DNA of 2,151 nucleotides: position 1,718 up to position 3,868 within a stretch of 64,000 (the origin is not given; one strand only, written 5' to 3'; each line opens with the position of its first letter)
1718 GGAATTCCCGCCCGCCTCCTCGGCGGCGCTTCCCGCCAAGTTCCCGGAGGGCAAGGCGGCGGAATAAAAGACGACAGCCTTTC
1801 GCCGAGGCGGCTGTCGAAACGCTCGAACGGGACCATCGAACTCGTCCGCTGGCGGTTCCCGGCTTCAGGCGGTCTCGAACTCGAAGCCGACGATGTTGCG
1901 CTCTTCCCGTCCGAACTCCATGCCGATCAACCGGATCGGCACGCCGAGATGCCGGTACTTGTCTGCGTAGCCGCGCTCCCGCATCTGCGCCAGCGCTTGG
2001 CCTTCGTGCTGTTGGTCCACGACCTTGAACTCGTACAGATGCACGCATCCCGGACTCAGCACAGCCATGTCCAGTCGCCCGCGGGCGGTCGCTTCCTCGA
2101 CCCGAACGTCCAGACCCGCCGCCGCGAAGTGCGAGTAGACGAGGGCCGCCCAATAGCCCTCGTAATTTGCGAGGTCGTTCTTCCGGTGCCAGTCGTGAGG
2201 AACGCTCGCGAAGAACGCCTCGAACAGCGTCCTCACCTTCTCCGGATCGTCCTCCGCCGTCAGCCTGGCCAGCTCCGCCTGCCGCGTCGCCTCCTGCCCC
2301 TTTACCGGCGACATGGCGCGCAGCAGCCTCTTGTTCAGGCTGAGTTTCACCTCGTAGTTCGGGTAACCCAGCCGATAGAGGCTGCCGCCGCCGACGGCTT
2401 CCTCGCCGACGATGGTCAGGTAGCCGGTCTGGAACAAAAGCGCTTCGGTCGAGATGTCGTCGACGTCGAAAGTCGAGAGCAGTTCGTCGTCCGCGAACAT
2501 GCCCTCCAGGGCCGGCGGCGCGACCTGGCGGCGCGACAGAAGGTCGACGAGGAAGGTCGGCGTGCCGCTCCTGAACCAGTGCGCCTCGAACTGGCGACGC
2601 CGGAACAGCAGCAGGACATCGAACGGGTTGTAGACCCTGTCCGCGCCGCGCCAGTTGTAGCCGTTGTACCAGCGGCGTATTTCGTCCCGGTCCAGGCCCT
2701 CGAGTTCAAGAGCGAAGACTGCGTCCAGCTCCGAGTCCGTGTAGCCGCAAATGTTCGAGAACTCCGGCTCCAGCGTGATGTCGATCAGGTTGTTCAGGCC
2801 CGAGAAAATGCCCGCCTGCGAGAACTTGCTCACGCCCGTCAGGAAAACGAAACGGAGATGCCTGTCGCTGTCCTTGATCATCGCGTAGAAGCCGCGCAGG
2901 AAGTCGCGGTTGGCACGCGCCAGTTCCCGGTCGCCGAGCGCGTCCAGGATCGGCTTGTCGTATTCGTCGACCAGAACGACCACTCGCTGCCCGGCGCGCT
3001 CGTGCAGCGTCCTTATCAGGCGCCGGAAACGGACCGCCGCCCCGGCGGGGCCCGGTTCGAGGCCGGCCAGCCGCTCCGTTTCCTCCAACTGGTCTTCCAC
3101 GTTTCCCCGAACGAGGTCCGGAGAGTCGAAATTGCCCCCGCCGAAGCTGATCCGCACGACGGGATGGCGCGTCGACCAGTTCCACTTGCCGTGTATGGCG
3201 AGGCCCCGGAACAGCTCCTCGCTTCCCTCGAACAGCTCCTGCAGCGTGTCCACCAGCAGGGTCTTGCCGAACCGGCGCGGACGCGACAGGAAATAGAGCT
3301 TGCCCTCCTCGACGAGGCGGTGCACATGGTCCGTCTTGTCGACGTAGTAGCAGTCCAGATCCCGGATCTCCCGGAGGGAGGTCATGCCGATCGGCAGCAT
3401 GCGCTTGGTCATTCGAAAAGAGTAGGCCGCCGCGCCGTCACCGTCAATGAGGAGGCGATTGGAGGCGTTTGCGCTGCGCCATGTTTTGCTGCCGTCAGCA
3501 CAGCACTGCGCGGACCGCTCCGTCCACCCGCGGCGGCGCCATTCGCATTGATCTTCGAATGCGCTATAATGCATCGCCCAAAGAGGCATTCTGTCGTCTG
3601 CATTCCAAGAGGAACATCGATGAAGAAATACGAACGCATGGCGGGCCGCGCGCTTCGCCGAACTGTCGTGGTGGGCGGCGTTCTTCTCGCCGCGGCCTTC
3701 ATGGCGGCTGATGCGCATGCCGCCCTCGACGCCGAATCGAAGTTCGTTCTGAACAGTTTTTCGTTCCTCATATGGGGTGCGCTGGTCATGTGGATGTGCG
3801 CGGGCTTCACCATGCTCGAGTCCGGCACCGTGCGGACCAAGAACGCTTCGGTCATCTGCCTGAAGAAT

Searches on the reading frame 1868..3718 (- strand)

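Call 67: search_protein_families(library=pfam, proteins=[window:1868-3718:-], max_evalue=0.00001)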
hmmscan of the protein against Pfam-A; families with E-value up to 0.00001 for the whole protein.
window:1868-3718:- (617 aa): 2 families
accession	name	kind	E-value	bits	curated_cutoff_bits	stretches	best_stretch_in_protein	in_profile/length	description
PF09820.16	AAA-ATPase_like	-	1e-60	205.4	26.1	1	109-305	1-201/201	Predicted AAA-ATPase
PF08011.17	PDDEXK_9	-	5.8e-15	55.6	25.5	1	519-610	2-103/105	PD-(D/E)XK nuclease superfamily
